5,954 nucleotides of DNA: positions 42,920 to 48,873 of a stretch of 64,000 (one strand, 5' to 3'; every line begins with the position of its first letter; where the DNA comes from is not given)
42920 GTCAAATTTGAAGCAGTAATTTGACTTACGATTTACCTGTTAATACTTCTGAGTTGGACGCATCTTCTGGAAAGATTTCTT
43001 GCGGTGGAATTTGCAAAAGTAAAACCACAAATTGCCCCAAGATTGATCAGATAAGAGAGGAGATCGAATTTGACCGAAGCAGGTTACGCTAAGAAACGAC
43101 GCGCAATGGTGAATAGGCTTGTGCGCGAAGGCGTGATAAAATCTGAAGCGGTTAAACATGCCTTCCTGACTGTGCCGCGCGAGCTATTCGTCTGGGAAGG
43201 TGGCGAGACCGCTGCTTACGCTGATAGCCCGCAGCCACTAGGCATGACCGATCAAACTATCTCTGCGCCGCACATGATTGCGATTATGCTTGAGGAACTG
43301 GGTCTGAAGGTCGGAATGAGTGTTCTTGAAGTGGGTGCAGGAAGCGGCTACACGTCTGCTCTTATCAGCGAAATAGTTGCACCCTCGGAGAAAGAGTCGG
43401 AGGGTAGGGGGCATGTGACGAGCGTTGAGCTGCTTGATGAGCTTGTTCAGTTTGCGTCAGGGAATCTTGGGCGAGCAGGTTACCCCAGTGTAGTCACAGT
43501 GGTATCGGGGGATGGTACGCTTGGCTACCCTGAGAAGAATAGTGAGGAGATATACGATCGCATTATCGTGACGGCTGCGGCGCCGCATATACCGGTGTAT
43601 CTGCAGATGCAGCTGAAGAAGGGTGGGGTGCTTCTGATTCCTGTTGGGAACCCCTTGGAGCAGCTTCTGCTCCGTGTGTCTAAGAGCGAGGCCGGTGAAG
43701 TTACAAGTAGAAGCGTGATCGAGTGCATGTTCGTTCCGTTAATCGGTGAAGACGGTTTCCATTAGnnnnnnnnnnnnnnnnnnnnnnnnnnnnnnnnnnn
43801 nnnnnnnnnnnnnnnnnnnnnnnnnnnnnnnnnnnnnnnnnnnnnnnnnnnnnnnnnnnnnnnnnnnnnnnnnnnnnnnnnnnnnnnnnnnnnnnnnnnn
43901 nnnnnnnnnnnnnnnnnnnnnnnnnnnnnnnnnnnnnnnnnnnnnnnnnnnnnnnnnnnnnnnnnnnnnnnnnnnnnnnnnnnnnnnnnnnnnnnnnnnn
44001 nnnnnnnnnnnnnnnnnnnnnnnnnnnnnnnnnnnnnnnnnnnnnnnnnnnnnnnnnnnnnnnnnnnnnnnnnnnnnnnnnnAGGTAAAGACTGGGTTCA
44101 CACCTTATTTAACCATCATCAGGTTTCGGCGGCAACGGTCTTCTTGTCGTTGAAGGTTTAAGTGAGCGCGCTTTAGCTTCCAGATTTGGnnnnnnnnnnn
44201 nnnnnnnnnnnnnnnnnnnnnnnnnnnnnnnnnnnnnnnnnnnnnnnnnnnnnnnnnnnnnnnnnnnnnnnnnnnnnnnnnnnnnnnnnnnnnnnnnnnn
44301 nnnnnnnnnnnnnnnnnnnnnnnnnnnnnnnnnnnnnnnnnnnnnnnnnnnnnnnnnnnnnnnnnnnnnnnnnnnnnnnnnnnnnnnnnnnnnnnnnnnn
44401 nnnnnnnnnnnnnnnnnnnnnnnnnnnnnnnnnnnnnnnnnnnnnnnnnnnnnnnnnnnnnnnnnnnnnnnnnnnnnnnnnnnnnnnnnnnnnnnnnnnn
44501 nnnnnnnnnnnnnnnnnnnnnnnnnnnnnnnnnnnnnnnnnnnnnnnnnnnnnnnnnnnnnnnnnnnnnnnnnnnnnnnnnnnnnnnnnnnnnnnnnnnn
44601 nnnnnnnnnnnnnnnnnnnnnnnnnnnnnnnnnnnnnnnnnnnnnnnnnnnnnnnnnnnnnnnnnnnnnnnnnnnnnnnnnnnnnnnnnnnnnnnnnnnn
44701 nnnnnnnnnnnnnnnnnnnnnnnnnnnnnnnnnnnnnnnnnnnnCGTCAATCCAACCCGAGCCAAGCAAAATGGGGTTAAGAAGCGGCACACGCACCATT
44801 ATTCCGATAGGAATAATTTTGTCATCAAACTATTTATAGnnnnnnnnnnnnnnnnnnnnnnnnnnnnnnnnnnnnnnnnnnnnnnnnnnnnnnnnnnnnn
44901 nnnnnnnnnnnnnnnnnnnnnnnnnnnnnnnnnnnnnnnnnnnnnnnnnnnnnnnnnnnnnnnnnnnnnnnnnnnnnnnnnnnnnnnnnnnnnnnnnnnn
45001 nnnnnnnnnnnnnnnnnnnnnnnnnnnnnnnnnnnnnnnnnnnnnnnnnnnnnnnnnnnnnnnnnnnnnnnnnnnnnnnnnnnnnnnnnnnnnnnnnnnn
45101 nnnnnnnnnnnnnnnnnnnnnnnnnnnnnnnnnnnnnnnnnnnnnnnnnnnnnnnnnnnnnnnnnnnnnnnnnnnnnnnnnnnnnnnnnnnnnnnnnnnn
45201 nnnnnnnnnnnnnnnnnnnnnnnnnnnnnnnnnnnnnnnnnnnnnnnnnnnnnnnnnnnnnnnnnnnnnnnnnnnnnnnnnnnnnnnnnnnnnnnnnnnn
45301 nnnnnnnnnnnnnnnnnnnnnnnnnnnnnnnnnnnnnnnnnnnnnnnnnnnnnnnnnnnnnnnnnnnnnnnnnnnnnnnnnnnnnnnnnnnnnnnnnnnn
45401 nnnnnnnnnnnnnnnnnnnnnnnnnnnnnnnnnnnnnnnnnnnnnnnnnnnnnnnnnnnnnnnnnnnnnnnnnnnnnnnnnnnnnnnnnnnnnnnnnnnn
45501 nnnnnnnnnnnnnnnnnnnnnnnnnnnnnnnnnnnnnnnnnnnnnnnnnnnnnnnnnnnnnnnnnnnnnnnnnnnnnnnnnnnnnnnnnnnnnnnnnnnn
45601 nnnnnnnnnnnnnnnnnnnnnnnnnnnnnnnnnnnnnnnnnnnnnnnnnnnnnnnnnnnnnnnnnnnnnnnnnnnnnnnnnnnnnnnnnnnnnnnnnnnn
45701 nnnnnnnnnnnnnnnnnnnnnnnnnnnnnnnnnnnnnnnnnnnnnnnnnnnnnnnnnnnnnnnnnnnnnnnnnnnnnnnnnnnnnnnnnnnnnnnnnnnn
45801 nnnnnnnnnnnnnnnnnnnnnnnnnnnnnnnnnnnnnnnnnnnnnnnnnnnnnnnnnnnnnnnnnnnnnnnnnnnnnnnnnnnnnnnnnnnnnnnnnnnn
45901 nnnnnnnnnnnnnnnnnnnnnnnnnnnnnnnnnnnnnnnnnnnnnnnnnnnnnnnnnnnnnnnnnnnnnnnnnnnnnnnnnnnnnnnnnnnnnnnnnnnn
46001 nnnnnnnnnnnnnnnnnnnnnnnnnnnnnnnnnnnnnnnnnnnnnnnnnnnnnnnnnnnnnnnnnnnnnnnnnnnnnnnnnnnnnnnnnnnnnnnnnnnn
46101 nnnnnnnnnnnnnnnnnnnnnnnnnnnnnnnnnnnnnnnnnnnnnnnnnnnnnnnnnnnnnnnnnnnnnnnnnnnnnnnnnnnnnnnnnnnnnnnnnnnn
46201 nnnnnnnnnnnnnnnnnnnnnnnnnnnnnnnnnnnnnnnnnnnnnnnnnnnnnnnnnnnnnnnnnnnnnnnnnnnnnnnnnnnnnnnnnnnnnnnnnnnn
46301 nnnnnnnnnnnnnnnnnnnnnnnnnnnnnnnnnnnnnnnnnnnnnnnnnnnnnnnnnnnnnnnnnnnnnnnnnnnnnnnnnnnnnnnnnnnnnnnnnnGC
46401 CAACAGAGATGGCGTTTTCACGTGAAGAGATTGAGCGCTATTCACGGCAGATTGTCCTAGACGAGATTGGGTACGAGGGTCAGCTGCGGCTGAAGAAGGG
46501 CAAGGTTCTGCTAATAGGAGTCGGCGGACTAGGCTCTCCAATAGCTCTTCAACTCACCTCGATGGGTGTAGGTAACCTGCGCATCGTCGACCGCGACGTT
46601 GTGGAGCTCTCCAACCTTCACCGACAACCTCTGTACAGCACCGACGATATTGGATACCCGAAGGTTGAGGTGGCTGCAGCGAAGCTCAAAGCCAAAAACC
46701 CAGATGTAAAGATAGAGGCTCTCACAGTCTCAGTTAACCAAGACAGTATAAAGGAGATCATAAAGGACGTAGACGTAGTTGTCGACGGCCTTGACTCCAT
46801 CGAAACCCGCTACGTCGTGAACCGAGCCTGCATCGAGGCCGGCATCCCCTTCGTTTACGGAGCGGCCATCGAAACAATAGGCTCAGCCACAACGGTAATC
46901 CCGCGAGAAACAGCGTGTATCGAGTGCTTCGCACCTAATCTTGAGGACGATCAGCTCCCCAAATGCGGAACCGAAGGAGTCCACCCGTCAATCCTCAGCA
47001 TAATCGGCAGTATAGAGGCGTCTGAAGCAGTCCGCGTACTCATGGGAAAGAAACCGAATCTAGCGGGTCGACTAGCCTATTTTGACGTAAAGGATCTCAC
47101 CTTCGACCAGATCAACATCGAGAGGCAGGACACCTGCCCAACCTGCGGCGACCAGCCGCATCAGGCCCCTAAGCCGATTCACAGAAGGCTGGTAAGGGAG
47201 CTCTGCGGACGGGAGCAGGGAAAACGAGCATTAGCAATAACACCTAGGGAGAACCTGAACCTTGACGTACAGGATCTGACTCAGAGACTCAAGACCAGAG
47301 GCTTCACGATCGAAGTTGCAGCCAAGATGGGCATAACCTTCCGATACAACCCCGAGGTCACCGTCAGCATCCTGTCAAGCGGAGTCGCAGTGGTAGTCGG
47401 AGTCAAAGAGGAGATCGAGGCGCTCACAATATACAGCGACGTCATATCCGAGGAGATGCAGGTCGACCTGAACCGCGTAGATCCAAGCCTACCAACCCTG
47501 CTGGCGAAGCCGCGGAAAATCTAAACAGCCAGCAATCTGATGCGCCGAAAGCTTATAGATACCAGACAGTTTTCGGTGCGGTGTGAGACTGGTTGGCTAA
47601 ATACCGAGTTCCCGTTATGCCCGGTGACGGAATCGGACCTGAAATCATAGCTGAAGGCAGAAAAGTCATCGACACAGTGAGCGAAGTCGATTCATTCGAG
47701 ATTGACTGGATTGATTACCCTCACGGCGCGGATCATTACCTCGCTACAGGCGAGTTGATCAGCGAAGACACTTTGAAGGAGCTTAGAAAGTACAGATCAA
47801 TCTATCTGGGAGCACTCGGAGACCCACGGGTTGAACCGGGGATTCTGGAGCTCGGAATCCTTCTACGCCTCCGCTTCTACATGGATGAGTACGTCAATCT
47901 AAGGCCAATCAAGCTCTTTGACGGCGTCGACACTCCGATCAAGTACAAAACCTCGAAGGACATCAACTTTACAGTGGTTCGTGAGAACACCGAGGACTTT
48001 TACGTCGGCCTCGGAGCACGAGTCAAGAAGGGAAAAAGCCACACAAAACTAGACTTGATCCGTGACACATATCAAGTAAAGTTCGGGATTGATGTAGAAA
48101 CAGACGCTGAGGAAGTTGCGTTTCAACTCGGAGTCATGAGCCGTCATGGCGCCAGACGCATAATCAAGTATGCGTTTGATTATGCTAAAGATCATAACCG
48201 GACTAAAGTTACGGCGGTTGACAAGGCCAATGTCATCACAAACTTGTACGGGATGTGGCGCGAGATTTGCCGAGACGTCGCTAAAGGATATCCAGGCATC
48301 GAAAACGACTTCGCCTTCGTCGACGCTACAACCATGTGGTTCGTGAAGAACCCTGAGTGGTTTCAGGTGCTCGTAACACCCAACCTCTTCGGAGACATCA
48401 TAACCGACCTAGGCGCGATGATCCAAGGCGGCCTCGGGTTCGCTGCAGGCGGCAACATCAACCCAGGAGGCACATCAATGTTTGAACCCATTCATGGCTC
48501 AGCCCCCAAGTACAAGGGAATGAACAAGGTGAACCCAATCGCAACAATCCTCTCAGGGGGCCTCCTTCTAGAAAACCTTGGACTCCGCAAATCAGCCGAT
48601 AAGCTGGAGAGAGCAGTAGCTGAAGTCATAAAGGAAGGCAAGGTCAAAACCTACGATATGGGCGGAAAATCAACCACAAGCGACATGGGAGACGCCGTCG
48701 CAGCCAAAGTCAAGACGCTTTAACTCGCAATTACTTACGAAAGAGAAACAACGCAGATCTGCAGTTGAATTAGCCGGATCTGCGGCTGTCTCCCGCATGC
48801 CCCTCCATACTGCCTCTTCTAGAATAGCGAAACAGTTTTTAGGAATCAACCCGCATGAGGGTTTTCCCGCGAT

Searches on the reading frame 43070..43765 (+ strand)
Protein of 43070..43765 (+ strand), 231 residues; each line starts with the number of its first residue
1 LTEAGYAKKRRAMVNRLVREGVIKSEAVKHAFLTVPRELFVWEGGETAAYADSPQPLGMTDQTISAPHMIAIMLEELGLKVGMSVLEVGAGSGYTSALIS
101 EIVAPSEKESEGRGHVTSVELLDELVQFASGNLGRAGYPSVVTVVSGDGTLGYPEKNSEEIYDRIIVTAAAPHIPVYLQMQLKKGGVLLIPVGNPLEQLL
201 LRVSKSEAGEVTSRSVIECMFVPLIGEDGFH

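Call 32: search_protein_families(library=pfam, proteins=[window:43070-43765:+], max_evalue=0.0001)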
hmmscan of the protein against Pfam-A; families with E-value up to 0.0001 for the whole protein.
window:43070-43765:+ (231 aa): 3 families
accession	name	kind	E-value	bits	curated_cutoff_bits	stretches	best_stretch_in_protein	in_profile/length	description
PF01135.25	PCMT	-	1.9e-55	188.3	20.3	1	10-227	3-208/210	Protein-L-isoaspartate(D-aspartate) O-methyltransferase (PCMT)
PF08704.16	GCD14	-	3.9e-05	23.9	26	1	70-174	29-126/247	tRNA methyltransferase complex GCD14 subunit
PF13847.12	Methyltransf_31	-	6.5e-05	23.1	27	1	80-200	2-119/145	Methyltransferase domain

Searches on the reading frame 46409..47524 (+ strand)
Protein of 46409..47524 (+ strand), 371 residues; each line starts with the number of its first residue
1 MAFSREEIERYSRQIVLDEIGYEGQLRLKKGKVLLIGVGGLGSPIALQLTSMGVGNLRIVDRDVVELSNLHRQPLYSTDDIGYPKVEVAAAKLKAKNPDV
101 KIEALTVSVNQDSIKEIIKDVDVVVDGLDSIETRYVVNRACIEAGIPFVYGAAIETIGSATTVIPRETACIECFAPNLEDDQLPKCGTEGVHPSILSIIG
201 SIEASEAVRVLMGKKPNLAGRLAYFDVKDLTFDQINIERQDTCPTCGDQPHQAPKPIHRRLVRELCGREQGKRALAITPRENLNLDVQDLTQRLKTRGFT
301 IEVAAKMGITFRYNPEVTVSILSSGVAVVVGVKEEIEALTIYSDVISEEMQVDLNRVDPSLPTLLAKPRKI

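Call 32: search_protein_families(library=pfam, proteins=[window:46409-47524:+], max_evalue=0.0001)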
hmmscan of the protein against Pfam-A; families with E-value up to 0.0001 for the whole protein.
window:46409-47524:+ (371 aa): 2 families
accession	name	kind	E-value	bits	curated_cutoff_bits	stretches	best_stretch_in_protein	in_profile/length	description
PF00899.27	ThiF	-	2.3e-75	253.2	28.1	1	11-244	1-237/238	ThiF family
PF03435.24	Sacchrp_dh_NADP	-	2.6e-07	31.4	25.1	1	33-150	1-97/129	Saccharopine dehydrogenase NADP binding domain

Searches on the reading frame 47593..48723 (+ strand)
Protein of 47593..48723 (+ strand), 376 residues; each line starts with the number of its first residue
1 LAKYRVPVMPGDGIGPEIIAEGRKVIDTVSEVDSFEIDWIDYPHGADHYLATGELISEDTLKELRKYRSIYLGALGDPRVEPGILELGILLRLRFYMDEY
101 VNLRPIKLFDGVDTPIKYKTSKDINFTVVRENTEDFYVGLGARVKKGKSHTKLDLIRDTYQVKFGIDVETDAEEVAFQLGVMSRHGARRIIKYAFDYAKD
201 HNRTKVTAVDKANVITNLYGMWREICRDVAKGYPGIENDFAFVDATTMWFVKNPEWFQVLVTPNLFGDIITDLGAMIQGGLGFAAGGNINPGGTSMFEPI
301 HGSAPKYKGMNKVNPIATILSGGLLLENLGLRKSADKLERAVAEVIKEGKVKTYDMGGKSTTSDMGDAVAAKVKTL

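Call 32: search_protein_families(library=pfam, proteins=[window:47593-48723:+], max_evalue=0.0001)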
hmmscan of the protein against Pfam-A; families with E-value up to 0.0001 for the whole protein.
window:47593-48723:+ (376 aa): 1 family
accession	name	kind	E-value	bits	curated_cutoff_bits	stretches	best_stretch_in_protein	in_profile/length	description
PF00180.25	Iso_dh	-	2.2e-93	313.7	27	1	6-369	2-348/348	Isocitrate/isopropylmalate dehydrogenase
